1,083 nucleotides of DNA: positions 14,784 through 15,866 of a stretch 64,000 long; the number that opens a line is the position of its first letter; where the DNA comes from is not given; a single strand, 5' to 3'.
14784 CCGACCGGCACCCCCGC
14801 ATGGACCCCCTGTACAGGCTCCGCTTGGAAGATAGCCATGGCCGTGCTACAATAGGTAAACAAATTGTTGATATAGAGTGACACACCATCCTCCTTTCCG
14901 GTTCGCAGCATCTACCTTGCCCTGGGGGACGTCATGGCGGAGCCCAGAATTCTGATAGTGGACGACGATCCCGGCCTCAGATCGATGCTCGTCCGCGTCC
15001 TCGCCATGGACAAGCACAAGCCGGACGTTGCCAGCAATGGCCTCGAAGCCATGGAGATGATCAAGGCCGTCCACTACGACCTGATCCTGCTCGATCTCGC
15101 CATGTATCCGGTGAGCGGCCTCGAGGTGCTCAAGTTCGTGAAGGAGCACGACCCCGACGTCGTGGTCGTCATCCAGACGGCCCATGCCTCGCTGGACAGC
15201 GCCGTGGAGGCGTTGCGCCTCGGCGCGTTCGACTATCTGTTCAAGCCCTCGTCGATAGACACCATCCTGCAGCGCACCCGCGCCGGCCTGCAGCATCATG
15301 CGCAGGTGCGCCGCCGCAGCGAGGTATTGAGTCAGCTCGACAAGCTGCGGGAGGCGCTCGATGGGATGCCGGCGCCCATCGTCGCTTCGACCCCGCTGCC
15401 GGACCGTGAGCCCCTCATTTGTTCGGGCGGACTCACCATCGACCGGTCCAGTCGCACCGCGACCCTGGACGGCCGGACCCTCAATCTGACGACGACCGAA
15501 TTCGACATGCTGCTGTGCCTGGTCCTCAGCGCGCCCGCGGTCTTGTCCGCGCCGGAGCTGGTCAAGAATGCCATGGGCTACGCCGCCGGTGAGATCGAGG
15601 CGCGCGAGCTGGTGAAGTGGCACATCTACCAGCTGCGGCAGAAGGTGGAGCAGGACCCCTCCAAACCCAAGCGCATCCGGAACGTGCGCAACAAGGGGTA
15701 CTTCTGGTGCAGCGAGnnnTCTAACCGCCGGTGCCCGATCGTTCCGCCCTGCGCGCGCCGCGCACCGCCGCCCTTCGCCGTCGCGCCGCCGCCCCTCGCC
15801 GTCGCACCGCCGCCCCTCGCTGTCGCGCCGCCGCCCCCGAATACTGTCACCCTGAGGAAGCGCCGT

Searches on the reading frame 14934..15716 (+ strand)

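Call 10: search_protein_families(library=pfam, proteins=[window:14934-15716:+], max_evalue=0.1)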
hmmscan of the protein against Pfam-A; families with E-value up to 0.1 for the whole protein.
window:14934-15716:+ (261 aa): 4 families
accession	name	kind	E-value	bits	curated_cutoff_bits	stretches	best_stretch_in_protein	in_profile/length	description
PF00072.30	Response_reg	-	2.6e-26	92.4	30.2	1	6-115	1-110/111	Response regulator receiver domain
PF00486.34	Trans_reg_C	-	1.3e-15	57.7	26.2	1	180-257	1-76/77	Transcriptional regulatory protein, C terminal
PF13212.11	DUF4020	-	0.059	13.5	22.7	0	171-238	60-128/182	Domain of unknown function (DUF4020)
PF10304.15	RTP1_C2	-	0.099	12.8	21.1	0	65-79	8-22/34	Required for nuclear transport of RNA pol II C-terminus 2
